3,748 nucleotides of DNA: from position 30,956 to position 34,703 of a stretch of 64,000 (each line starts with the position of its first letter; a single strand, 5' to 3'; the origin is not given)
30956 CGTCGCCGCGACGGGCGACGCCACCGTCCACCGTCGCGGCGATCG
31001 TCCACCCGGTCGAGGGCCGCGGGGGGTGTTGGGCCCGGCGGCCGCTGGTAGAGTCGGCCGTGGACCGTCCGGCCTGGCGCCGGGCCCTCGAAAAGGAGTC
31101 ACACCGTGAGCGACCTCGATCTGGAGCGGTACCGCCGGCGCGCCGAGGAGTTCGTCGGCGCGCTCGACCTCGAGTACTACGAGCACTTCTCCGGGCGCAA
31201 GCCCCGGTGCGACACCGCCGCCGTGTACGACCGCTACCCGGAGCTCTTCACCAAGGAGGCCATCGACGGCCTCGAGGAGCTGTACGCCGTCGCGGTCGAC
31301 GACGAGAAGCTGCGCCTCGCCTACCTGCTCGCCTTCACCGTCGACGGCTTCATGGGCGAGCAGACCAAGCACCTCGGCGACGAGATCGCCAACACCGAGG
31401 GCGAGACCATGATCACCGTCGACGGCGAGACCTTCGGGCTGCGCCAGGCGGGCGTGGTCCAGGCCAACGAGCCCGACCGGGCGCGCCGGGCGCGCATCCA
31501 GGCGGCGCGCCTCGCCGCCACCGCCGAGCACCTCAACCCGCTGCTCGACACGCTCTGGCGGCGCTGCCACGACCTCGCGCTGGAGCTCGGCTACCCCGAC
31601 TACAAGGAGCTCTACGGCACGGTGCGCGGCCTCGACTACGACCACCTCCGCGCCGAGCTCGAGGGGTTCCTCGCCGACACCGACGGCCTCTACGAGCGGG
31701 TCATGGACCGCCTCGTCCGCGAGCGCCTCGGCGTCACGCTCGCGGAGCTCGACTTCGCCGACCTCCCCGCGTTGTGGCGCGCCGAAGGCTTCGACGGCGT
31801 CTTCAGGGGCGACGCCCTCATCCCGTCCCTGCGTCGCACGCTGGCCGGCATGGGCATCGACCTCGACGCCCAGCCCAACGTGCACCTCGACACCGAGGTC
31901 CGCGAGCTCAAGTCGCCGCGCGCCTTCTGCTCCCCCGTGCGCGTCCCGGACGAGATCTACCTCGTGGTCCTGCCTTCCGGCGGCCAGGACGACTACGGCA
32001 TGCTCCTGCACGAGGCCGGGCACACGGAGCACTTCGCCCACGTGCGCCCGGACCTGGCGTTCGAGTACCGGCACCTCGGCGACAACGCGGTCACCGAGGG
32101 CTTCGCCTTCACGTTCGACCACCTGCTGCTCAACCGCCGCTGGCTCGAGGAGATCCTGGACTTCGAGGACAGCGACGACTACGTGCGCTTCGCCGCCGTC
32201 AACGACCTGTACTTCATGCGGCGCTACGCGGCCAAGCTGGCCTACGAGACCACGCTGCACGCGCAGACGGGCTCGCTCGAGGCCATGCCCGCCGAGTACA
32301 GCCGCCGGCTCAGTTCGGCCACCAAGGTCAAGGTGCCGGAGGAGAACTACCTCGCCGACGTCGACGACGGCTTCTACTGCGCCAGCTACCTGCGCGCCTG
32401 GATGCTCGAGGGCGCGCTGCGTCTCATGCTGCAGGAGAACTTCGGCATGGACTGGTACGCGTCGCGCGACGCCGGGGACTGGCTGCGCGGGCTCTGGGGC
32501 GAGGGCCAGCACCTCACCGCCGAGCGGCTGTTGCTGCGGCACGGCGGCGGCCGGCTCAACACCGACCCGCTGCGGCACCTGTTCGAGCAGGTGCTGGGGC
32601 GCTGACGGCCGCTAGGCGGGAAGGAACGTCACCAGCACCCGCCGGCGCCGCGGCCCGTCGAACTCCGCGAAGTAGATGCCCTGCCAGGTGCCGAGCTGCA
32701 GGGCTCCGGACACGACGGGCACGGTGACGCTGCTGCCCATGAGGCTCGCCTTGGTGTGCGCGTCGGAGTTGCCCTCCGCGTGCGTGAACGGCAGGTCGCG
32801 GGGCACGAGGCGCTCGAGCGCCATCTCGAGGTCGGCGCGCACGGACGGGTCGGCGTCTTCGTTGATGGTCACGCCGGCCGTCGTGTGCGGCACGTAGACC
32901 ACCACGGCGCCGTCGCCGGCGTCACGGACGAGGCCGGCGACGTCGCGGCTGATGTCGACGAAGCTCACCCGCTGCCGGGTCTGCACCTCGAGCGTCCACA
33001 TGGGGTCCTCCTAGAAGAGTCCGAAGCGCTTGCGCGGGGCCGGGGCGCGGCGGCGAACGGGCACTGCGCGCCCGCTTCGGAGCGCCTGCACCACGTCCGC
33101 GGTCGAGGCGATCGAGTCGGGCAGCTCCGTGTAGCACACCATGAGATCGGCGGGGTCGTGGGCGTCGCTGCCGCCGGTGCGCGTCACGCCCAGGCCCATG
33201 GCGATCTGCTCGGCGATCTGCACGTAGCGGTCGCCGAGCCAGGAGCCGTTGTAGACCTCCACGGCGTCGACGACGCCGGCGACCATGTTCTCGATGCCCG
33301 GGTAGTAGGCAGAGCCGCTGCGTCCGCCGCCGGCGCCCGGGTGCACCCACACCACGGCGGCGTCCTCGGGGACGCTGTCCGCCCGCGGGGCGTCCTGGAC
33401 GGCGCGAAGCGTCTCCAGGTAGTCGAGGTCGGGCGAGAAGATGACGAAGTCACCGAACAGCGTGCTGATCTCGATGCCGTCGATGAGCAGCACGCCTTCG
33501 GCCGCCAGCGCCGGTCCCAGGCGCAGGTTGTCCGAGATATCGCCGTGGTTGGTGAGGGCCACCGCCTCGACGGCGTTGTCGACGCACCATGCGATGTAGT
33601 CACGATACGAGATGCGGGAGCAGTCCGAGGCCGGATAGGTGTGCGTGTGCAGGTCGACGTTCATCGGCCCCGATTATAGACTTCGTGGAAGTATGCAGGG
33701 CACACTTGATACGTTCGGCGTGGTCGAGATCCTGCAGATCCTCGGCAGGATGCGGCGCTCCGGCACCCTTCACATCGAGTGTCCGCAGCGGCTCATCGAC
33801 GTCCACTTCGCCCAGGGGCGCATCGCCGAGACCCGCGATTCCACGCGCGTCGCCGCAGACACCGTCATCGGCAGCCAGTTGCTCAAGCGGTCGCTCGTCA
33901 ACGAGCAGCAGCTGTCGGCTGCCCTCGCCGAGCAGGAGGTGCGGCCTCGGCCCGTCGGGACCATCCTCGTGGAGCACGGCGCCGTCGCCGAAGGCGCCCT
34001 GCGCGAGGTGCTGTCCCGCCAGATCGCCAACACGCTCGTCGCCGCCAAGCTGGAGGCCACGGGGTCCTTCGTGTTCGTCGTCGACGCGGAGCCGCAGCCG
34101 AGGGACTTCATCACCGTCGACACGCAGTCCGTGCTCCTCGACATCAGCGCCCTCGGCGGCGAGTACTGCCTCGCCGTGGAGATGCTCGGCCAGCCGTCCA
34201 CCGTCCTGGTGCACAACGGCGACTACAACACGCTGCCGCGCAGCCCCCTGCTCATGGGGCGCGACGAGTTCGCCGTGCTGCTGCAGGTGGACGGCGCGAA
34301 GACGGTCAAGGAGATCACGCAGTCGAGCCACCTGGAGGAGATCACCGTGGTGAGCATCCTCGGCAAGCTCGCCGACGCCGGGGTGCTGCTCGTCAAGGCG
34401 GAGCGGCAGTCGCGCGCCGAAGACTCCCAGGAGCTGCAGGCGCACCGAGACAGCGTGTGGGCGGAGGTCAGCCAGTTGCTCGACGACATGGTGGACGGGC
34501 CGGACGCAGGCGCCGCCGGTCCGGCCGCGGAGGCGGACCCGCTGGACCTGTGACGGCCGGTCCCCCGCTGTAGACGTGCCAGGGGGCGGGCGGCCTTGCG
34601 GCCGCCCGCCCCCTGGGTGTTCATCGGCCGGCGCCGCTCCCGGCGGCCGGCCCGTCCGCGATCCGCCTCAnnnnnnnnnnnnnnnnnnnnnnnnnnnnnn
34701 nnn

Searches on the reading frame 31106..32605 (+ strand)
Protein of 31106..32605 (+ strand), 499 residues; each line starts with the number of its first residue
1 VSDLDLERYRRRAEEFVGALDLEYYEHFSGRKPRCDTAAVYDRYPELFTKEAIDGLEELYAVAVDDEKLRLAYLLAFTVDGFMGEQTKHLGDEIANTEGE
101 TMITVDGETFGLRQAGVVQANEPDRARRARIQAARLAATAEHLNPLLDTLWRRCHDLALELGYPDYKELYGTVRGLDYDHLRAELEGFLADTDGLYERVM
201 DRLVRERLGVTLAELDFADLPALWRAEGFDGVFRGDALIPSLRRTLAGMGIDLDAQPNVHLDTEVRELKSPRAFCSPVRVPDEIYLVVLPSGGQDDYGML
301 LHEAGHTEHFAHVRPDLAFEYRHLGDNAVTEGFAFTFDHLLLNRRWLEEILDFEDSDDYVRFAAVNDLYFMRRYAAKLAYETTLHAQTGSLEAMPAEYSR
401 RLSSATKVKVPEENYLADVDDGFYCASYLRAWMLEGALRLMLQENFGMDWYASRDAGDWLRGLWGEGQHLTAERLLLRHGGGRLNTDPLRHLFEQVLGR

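Call 43: search_protein_families(library=pfam, proteins=[window:31106-32602:+], max_evalue=10)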
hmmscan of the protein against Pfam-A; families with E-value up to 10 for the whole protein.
seq(499 aa): 0 families

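Call 76: search_protein_families(library=ncbifam, proteins=[window:31106-32605:+], max_evalue=0.001)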
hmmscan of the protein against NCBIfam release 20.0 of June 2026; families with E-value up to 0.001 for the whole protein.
window:31106-32605:+ (499 aa): 1 family
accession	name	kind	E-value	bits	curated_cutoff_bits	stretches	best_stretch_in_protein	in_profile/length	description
TIGR02289.1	M3_not_pepF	subfamily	1.1e-05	24.3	442.35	0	261-352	302-390/549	M3 family oligoendopeptidase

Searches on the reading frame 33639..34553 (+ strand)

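Call 76: search_protein_families(library=ncbifam, proteins=[window:33639-34553:+], max_evalue=0.001)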
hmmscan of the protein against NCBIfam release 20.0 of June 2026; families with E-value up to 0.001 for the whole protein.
window:33639-34553:+ (304 aa): 2 families
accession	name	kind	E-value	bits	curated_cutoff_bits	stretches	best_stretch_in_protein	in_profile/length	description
NF053729.1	c-di-GMP_motif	domain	1.1e-11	44.3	38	1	77-128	2-53/53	cyclic di-GMP-binding domain-containing protein, MshE-related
NF012033.0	PRK15489.1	equivalog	3e-06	25.7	537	1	74-146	490-562/703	glycosyl transferase family protein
